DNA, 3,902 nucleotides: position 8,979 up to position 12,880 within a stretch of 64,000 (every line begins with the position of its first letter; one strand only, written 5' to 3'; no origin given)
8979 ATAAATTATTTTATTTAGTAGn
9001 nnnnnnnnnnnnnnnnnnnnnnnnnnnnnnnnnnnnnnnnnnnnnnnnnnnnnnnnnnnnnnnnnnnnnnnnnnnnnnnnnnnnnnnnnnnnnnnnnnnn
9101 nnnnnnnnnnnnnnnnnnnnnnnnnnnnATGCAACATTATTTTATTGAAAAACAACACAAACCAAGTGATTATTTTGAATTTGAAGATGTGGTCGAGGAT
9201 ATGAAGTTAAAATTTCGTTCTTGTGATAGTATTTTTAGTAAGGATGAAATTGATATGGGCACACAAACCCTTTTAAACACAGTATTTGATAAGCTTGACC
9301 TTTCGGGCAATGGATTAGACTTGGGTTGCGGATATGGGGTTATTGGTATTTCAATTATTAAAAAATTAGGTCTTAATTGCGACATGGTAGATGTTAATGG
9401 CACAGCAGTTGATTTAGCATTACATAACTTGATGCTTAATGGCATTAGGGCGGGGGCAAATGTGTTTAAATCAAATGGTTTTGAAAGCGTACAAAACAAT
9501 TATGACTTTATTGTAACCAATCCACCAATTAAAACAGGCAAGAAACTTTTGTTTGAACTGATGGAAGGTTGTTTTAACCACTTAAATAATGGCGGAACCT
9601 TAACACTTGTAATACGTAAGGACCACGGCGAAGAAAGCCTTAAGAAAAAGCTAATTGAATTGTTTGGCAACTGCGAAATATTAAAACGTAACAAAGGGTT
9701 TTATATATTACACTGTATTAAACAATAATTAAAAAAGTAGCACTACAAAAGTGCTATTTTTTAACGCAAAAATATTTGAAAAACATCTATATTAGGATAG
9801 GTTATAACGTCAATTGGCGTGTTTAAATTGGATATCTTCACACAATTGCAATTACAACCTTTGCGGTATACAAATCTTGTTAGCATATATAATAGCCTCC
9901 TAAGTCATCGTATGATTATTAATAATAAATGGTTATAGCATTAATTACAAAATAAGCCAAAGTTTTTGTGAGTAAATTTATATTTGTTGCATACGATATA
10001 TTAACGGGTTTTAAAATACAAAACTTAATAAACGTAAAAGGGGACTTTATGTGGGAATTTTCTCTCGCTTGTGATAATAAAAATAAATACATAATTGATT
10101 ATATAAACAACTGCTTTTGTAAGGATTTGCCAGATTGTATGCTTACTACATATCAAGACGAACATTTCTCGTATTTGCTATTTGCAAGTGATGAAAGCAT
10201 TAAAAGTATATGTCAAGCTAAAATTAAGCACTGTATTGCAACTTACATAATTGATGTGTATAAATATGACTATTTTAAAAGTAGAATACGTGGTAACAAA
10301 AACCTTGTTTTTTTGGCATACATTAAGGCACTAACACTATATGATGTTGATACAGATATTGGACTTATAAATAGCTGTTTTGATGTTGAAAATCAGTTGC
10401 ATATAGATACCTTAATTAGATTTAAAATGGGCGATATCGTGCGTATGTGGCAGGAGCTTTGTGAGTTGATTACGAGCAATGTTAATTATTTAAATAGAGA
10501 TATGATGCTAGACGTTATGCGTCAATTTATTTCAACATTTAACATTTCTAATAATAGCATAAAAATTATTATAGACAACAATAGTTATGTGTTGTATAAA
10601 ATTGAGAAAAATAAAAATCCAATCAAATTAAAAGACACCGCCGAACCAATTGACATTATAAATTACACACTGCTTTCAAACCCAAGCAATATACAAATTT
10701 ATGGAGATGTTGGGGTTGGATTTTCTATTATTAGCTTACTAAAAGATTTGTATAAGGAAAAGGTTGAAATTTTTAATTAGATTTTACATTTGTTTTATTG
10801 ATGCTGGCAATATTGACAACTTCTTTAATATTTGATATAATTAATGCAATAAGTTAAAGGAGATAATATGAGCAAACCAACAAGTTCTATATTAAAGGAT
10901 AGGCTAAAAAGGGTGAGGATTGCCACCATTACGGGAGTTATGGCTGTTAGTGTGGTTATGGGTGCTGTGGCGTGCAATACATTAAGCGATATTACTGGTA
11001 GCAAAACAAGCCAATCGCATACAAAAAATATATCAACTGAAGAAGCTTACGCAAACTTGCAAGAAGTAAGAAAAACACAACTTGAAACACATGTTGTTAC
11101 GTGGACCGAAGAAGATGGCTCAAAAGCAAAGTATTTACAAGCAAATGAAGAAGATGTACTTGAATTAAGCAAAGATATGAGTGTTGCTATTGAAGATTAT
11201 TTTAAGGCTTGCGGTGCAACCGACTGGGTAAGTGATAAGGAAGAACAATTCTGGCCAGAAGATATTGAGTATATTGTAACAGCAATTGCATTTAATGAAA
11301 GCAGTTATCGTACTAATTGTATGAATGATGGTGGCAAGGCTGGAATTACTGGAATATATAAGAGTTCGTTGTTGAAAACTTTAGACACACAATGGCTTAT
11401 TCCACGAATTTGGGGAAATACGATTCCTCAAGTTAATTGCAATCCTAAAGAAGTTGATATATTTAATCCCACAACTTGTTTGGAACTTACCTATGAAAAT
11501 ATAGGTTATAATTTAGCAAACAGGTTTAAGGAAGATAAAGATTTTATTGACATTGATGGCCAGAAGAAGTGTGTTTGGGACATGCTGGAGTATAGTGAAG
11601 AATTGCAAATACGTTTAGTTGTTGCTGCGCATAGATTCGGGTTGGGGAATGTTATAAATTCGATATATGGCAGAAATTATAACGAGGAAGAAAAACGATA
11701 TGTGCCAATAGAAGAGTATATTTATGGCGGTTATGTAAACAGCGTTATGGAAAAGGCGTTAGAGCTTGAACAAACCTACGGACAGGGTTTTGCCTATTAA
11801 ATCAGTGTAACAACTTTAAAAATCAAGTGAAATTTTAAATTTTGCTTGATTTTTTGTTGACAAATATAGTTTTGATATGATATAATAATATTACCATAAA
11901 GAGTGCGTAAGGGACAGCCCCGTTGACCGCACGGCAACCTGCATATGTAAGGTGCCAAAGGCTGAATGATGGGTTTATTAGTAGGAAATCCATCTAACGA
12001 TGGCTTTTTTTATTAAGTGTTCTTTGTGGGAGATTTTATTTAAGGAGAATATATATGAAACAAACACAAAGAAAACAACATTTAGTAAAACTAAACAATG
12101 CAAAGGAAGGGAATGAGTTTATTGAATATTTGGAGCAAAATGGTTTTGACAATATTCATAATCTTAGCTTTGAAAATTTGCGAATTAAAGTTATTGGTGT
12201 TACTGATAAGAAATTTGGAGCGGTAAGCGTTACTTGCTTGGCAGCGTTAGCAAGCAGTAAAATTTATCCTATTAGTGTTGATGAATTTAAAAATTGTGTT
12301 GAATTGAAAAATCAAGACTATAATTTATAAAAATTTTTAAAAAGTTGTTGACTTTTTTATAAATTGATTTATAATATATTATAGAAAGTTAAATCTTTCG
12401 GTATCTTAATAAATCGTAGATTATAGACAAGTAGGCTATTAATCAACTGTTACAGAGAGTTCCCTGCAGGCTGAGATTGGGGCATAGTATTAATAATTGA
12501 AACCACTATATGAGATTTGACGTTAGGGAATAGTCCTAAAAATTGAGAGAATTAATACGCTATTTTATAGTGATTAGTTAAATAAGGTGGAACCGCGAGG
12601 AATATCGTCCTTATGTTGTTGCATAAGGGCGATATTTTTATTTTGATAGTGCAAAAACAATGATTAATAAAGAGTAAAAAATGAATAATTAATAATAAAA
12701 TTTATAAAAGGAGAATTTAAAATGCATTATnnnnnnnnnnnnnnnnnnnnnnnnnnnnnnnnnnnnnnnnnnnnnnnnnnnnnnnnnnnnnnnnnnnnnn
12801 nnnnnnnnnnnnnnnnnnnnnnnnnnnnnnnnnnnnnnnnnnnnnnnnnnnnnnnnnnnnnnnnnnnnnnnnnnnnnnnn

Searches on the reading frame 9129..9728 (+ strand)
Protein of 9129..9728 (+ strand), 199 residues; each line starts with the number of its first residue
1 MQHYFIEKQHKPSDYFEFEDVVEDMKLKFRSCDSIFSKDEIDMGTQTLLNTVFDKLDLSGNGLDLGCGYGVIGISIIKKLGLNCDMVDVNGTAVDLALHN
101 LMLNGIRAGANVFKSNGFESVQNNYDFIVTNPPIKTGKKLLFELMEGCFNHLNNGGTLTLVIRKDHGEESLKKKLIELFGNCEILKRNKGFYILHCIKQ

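Call 9: search_protein_families(library=pfam, proteins=[window:9129-9728:+])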
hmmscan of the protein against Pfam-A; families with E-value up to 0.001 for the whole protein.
window:9129-9728:+ (199 aa): 5 families
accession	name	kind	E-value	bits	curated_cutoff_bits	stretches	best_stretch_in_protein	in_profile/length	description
PF05175.20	MTS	-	5.7e-39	133.9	23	1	27-194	2-169/170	Methyltransferase small domain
PF06325.19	PrmA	-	4.1e-08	33.5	22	1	62-160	165-258/296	Ribosomal protein L11 methyltransferase (PrmA)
PF13489.12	Methyltransf_23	-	8.6e-06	26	27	1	48-161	12-117/164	Methyltransferase domain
PF13649.12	Methyltransf_25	-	5e-05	24.4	27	1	63-156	2-97/97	Methyltransferase domain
PF13847.12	Methyltransf_31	-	0.00049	20.2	27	1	63-149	8-98/145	Methyltransferase domain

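Call 16: find_encoding_contigs(protein=window:9129-9728:+, flank=10000, max_places=10)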
Protein window:9129-9728:+ (199 aa): no gene with exactly this product is on record in the collection.

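Call 17: find_related_loci(query=window:9129-9728:+, collection=genome_contigs, flank=10000)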
Query window:9129-9728:+ (199 aa) in genome_contigs; peptide patterns used: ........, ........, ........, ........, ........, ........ (x = any residue, [..] = any of these).
87 stretches matched a pattern; 13 encode a relative of the query (tblastn E <= 1e-3); 13 distinct loci.
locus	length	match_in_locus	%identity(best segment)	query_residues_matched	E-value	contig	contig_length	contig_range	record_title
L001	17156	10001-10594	85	1-198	4e-116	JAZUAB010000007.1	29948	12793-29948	MAG: Candidatus Onthoplasma sp. isolate T1900045322_YK20190011.MAGScoT_cleanbin_000119 SGB_6375_k141_2102262, whole geno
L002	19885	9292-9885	82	1-198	2e-111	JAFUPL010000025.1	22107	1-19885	MAG: Clostridia bacterium isolate RGIG4706 Roe_deer_Rectum.Co__c1047295, whole genome shotgun sequence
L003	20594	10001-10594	81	1-198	4e-110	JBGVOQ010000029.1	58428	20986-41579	MAG: Candidatus Onthoplasma sp. isolate fecal_MAG_207 fecal_MAG_207_contig_0029, whole genome shotgun sequence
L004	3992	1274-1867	82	1-198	2e-110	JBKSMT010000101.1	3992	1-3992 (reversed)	MAG: Clostridia bacterium isolate KA0021_177 k141_3137735, whole genome shotgun sequence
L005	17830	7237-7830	82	1-198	3e-108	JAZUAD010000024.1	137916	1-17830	MAG: Candidatus Onthoplasma sp. isolate T1900045322_YK20190011.MAGScoT_cleanbin_000035 SGB_6373_k141_1243167, whole geno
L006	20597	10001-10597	79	1-199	3e-107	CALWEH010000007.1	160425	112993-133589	MAG: uncultured Clostridia bacterium isolate E14__bin63 genome assembly, contig: E14__k127_4217648, whole genome shotgun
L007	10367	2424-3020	78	1-199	3e-106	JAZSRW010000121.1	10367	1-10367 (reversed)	MAG: Candidatus Onthoplasma sp. isolate T1900044535_TS20190001.MAGScoT_cleanbin_000048 SGB_7_k141_1610924, whole genome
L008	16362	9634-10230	66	1-198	5e-88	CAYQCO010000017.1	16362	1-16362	MAG TPA_asm: uncultured Lachnospiraceae bacterium isolate SRP225648_co1_146 genome assembly, contig: NODE_8758_length_16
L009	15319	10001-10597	53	1-199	5e-68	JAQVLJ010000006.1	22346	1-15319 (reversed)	MAG: Clostridia bacterium isolate STF1_107 NODE_5516_length_22346_cov_4.028399_Sandtown_F1, whole genome shotgun sequenc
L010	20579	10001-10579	50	1-194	8e-55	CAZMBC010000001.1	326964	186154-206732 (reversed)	MAG TPA_asm: uncultured Christensenella sp. isolate binchicken_co370_262 genome assembly, contig: NODE_14_length_326964_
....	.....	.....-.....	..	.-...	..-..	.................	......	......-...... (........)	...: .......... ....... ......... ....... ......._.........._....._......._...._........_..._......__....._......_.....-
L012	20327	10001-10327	28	63-158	7e-5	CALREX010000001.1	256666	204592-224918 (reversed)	MAG: Candidatus Peribacteria bacterium isolate Ike-200m-53 genome assembly, contig: Ike-200-c4, whole genome shotgun seq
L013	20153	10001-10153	35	87-137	1e-4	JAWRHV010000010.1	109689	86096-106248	MAG: Erysipelotrichaceae bacterium isolate RFS22 c_000000031512, whole genome shotgun sequence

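Call 52: find_homologous_proteins(query=window:9129-9728:+, max_evalue=1e-60)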
Query window:9129-9728:+ (199 aa): 380 proteins with E <= 1e-60 among 1374 candidates; the best 120 are listed.
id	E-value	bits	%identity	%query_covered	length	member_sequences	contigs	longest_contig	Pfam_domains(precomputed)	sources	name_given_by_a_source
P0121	2.2e-129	447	100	100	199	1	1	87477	PF13489.13,PF06325.20,PF05175.21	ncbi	-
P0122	5.2e-116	403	89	99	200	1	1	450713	PF06325.20,PF05175.21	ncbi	-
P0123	9.6e-116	402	90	99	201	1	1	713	PF13489.13,PF06325.20,PF05175.21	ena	-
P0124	1.1e-115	402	88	99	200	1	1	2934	PF13489.13,PF06325.20,PF02353.27,PF05175.21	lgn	-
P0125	1.3e-114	399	88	99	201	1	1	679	PF13489.13,PF06325.20,PF05175.21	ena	-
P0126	1.5e-114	398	89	99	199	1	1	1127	PF06325.20,PF05175.21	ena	-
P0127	1.7e-114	398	88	99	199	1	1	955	PF13489.13,PF06325.20,PF05175.21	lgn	-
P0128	5.5e-114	397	86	99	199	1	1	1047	PF13847.13,PF13489.13,PF06325.20,PF05175.21,PF13649.13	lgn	-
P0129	1.5e-113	395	87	99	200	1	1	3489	PF13847.13,PF13489.13,PF06325.20,PF05175.21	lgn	-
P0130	2.1e-113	395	86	99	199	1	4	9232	PF13847.13,PF13489.13,PF06325.20,PF05175.21,PF13649.13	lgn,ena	-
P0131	2.6e-113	394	88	99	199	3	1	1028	PF06325.20,PF05175.21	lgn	-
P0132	2.6e-113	394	86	99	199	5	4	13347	PF13847.13,PF13489.13,PF06325.20,PF05175.21,PF13649.13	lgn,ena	-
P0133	2.9e-113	394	86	100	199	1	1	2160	PF13489.13,PF06325.20,PF05175.21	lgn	-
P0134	2.9e-113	394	88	99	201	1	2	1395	PF13489.13,PF06325.20,PF05175.21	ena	-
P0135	4.1e-113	394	86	100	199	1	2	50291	PF13847.13,PF06325.20,PF05175.21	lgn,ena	-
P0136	6.9e-113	393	87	99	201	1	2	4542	PF13489.13,PF06325.20,PF05175.21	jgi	-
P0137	1.9e-112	392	85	100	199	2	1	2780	PF13489.13,PF06325.20,PF05175.21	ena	-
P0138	2.4e-112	391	85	99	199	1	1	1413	PF13847.13,PF13489.13,PF06325.20,PF05175.21,PF13649.13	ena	-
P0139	2.4e-112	391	86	99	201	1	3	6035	PF06325.20,PF05175.21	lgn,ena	-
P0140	3.1e-112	391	86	99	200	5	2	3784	PF06325.20,PF05175.21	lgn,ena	-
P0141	3.6e-112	391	86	99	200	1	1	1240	PF13489.13,PF06325.20,PF05175.21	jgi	-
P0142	4.4e-112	390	87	99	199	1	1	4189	PF13847.13,PF13489.13,PF06325.20,PF05175.21,PF13649.13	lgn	-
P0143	5.8e-112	390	84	99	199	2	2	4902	PF13489.13,PF06325.20,PF05175.21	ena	-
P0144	7.6e-112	390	84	99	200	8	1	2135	PF05175.21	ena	-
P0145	1.8e-111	388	86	99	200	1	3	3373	PF13847.13,PF13489.13,PF06325.20,PF05175.21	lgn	-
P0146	2.8e-111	388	85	99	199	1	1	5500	PF13489.13,PF06325.20,PF02353.27,PF05175.21,PF13649.13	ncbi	-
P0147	3.7e-111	387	85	99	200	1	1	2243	PF13489.13,PF06325.20,PF05175.21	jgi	-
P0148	3.9e-111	387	85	99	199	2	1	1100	PF13847.13,PF13489.13,PF06325.20,PF05175.21,PF13649.13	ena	-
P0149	4.8e-111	387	84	99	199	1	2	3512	PF13847.13,PF13489.13,PF06325.20,PF05175.21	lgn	-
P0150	4.9e-111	387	86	99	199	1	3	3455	PF13489.13,PF06325.20,PF05175.21,PF13649.13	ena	-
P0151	5.5e-111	387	85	100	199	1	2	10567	PF13489.13,PF06325.20,PF05175.21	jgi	-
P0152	1.1e-110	386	84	99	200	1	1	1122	PF06325.20,PF05175.21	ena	-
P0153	1.8e-110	385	86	99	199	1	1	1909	PF13489.13,PF06325.20,PF05175.21,PF13649.13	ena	-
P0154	2.0e-110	385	84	99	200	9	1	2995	PF13489.13,PF06325.20,PF05175.21,PF13649.13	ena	-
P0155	5.4e-110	384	83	100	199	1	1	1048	PF13489.13,PF06325.20,PF05175.21,PF13649.13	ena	-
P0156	6.8e-110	383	83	100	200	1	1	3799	PF13489.13,PF06325.20,PF05175.21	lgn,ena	-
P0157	9.1e-110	383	84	100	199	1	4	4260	PF13489.13,PF06325.20,PF05175.21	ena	-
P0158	2.7e-109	381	85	99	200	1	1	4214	PF13847.13,PF13489.13,PF06325.20,PF05175.21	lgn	-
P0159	3.9e-109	381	82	100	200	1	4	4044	PF13489.13,PF06325.20,PF05175.21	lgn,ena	-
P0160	6.1e-109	380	83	99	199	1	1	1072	PF13489.13,PF06325.20,PF05175.21,PF13649.13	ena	-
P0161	8.6e-109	380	83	100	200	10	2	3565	PF13847.13,PF13489.13,PF06325.20,PF05175.21,PF13649.13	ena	-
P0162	1.2e-108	379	82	99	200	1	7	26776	PF13489.13,PF06325.20,PF05175.21,PF13649.13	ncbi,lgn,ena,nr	ncbi:MAG: class I SAM-dependent methyltransferase [Clostridia bacterium]|nr:class I SAM-dependent me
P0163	1.2e-108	379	83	99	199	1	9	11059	PF06325.20,PF05175.21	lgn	-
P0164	1.5e-108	379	83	99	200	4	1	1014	PF13489.13,PF06325.20,PF05175.21,PF13649.13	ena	-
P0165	2.3e-108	378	83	99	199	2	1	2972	PF06325.20,PF05175.21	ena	-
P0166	2.9e-108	378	82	99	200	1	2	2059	PF13489.13,PF06325.20,PF05175.21,PF13649.13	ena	-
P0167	3.4e-108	378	84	99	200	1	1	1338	PF06325.20,PF05175.21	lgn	-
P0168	6.3e-108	377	82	99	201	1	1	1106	PF13847.13,PF13489.13,PF06325.20,PF02353.27,PF05175.21,PF13649.13,PF08242.19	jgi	-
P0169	1.9e-107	375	82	100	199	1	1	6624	PF06325.20,PF05175.21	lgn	-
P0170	1.9e-107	375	85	99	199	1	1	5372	PF13847.13,PF13489.13,PF06325.20,PF05175.21,PF13649.13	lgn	-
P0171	4.1e-107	374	82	100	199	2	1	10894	PF06325.20,PF05175.21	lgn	-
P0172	5.8e-107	374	80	100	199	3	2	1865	PF13847.13,PF13489.13,PF06325.20,PF05175.21,PF13649.13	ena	-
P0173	9.2e-106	370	83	99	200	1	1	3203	PF06325.20,PF05175.21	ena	-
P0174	1.3e-105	369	82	99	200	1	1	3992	PF13489.13,PF06325.20,PF05175.21,PF13649.13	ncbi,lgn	ncbi:MAG: class I SAM-dependent methyltransferase [Clostridia bacterium]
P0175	7.5e-105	367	80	99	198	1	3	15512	PF13489.13,PF06325.20,PF05175.21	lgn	-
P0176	9.9e-105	366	82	99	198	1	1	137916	PF13489.13,PF06325.20,PF05175.21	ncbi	-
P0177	1.4e-104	366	80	99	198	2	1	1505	PF06325.20,PF05175.21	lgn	-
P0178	9.4e-104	363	81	99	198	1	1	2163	PF13489.13,PF06325.20,PF05175.21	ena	-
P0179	1.5e-103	363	81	99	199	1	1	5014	PF13489.13,PF06325.20,PF05175.21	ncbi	-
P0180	1.6e-103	363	82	99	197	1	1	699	PF05175.21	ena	-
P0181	3.6e-103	361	79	99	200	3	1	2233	PF13489.13,PF06325.20,PF02353.27,PF05175.21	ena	-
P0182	6.8e-103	360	79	100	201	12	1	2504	PF13489.13,PF06325.20,PF05175.21,PF03602.22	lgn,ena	-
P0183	1.6e-102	359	78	100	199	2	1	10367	PF13489.13,PF06325.20,PF05175.21,PF13649.13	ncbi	-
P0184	9.2e-101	353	75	99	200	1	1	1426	PF13489.13,PF06325.20,PF02353.27,PF05175.21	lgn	-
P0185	1.2e-100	353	75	100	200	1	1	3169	PF13489.13,PF06325.20,PF02353.27,PF05175.21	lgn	-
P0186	1.4e-97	343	84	90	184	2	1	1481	PF13489.13,PF06325.20,PF05175.21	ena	-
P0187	2.1e-97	343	87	88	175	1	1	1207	PF13489.13,PF06325.20,PF05175.21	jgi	-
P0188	4.0e-97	342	75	99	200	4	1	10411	PF13489.13,PF06325.20,PF05175.21,PF13649.13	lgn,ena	-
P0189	1.6e-94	333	80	92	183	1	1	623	PF13489.13,PF06325.20,PF05175.21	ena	-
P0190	5.9e-92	325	72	100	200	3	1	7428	PF06325.20,PF05175.21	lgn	-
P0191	3.3e-91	322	82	88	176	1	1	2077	PF06325.20,PF05175.21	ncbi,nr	ncbi:MAG: methyltransferase, partial [Clostridia bacterium]|nr:methyltransferase [Clostridia bacteri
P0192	6.7e-90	318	72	99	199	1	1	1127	PF06325.20,PF05175.21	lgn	-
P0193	7.3e-89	315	69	100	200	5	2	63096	PF06325.20,PF05175.21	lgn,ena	-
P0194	9.8e-87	308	67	100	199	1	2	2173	PF06325.20,PF05175.21,PF13649.13,PF08242.19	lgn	-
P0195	2.1e-86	307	68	99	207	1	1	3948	PF06325.20,PF05175.21,PF13649.13,PF08242.19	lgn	-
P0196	6.8e-86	305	69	99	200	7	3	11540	PF06325.20,PF05175.21,PF12847.14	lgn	-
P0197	7.6e-86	305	68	99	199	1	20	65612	PF06325.20,PF05175.21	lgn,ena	-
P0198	2.5e-85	303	68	99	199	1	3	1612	PF06325.20,PF05175.21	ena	-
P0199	5.8e-85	302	66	99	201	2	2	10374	PF05175.21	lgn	-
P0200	1.2e-84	301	68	99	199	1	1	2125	PF06325.20,PF05175.21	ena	-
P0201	2.0e-83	297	78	83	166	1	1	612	PF13489.13,PF06325.20,PF05175.21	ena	-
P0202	2.9e-83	296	68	100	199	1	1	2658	PF13847.13,PF13489.13,PF06325.20,PF02353.27,PF05175.21,PF13649.13,PF12847.14,PF08242.19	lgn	-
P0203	3.4e-83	296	67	100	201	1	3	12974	PF06325.20,PF05175.21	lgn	-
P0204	5.5e-83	295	67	99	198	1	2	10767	PF06325.20,PF05175.21,PF13649.13,PF08242.19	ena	-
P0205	5.9e-83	295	64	99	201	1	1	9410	PF05175.21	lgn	-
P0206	1.0e-82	295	65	99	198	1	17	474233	PF06325.20,PF05175.21,PF13649.13,PF08242.19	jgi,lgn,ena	-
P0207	1.9e-82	294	65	99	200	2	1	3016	PF06325.20,PF05175.21,PF12847.14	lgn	-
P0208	3.7e-82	293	67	100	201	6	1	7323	PF06325.20,PF05175.21,PF12847.14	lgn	-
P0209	1.4e-81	291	65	100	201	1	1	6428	PF06325.20,PF05175.21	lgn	-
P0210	2.2e-81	290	64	99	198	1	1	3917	PF06325.20,PF05175.21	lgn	-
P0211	6.1e-81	289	64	99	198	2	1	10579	PF06325.20,PF05175.21,PF13649.13,PF08242.19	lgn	-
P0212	6.9e-81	289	63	99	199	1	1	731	PF06325.20,PF05175.21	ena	-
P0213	1.3e-80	288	64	99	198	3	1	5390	PF06325.20,PF05175.21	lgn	-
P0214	7.7e-80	285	65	99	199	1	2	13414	PF06325.20,PF05175.21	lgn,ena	-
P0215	8.3e-80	285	65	99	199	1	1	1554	PF06325.20,PF05175.21,PF12847.14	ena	-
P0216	9.7e-80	285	65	99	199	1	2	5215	PF06325.20,PF05175.21,PF12847.14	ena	-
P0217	1.1e-79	285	66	99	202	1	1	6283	PF13489.13,PF06325.20,PF05175.21,PF13649.13,PF12847.14,PF08242.19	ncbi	-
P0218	1.2e-79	285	65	99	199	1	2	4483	PF06325.20,PF05175.21,PF12847.14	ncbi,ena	-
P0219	1.2e-79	285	65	99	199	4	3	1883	PF06325.20,PF05175.21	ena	-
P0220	1.5e-79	284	65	99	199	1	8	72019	PF06325.20,PF05175.21,PF12847.14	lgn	-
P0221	2.1e-79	284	65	99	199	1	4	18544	PF06325.20,PF05175.21,PF12847.14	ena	-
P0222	3.2e-79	283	67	99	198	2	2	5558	PF13847.13,PF13489.13,PF06325.20,PF02353.27,PF05175.21,PF13649.13,PF08242.19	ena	-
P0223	3.2e-79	283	65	99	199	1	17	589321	PF06325.20,PF05175.21,PF12847.14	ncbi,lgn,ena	-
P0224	3.9e-79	283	66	98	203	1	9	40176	PF13847.13,PF13489.13,PF06325.20,PF02353.27,PF05175.21,PF13649.13,PF12847.14,PF08242.19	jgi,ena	-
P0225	4.0e-79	283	65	99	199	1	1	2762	PF06325.20,PF05175.21,PF12847.14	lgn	-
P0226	4.3e-79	283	62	99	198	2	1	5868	PF06325.20,PF05175.21,PF13649.13,PF08242.19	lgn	-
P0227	5.3e-79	282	65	99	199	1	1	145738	PF06325.20,PF05175.21,PF12847.14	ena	-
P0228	6.0e-79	282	64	99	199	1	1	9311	PF06325.20,PF05175.21,PF12847.14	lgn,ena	-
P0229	9.8e-79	282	64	99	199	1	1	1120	PF06325.20,PF05175.21,PF12847.14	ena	-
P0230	9.8e-79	282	64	99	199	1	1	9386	PF06325.20,PF05175.21,PF12847.14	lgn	-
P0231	1.2e-78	281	64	99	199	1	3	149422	PF06325.20,PF05175.21,PF12847.14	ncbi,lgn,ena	-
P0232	1.3e-78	281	62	100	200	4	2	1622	PF13847.13,PF13489.13,PF06325.20,PF02353.27,PF05175.21,PF13649.13,PF12847.14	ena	-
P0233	1.3e-78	281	65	100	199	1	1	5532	PF13489.13,PF06325.20,PF05175.21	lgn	-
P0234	1.4e-78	281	65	99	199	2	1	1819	PF13847.13,PF13489.13,PF06325.20,PF02353.27,PF05175.21,PF13649.13,PF12847.14,PF08242.19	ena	-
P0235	1.9e-78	281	64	99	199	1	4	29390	PF06325.20,PF05175.21,PF12847.14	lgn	-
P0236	1.9e-78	281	64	99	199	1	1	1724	PF06325.20,PF05175.21,PF12847.14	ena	-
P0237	1.9e-78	281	64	99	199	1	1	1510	PF06325.20,PF05175.21,PF12847.14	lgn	-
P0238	2.1e-78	281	64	99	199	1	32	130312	PF06325.20,PF05175.21,PF12847.14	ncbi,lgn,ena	-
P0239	2.7e-78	280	64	99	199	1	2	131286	PF06325.20,PF05175.21,PF12847.14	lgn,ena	-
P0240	3.7e-78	280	65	99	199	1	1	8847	PF13847.13,PF13489.13,PF06325.20,PF05175.21,PF13649.13,PF08242.19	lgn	-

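Call 53: find_encoding_contigs(protein=P0122, flank=10000, max_places=2)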
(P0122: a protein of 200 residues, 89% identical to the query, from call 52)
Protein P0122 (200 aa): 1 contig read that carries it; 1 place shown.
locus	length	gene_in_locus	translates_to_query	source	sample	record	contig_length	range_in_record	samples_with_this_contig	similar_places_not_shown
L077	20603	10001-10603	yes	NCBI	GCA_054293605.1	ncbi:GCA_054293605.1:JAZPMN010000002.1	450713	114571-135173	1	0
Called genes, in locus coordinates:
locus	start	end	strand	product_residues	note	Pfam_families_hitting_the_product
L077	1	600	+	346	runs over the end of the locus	-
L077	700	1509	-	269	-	PF00528:BPD_transp_1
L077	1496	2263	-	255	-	PF00005:ABC_tran, PF13304:AAA_21 (faint)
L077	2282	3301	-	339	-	PF09084:NMT1, PF13379:NMT1_2, PF09084:NMT1 (weak)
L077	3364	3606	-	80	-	-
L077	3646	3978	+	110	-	PF12844:HTH_19, PF13560:HTH_31, PF01381:HTH_3, PF13443:HTH_26 (weak)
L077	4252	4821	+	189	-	-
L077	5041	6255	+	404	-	PF00266:Aminotran_5, PF01212:Beta_elim_lyase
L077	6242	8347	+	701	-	PF01592:NifU_N, PF02178:AT_hook (faint)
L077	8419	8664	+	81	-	-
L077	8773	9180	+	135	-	PF03652:RuvX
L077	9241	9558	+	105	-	-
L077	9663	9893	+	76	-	-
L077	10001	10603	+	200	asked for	PF05175:MTS, PF06325:PrmA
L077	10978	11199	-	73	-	PF13560:HTH_31 (weak), PF12844:HTH_19, PF01381:HTH_3, PF13443:HTH_26 (weak)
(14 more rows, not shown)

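Call 54: find_encoding_contigs(protein=P0124, flank=10000, max_places=2)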
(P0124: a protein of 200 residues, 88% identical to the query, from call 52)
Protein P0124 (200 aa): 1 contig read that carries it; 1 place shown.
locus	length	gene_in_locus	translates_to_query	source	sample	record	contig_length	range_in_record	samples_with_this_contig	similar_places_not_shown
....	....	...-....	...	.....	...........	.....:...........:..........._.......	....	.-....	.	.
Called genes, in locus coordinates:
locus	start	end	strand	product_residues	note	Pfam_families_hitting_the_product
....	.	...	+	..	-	?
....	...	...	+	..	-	-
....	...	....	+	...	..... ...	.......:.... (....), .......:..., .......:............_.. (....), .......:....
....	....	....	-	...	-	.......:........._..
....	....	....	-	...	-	?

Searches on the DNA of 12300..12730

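Call 90: search_rna_families(source=window, start=12300, end=12730, threshold=evalue, max_evalue=0.01)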
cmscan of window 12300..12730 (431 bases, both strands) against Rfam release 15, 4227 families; matches with E-value up to 0.01: 1.
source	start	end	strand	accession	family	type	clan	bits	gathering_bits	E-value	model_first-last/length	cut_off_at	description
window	12408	12615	+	RF00230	T-box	Cis-reg; leader;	-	76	93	7.9e-17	1-219/219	no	T-box leader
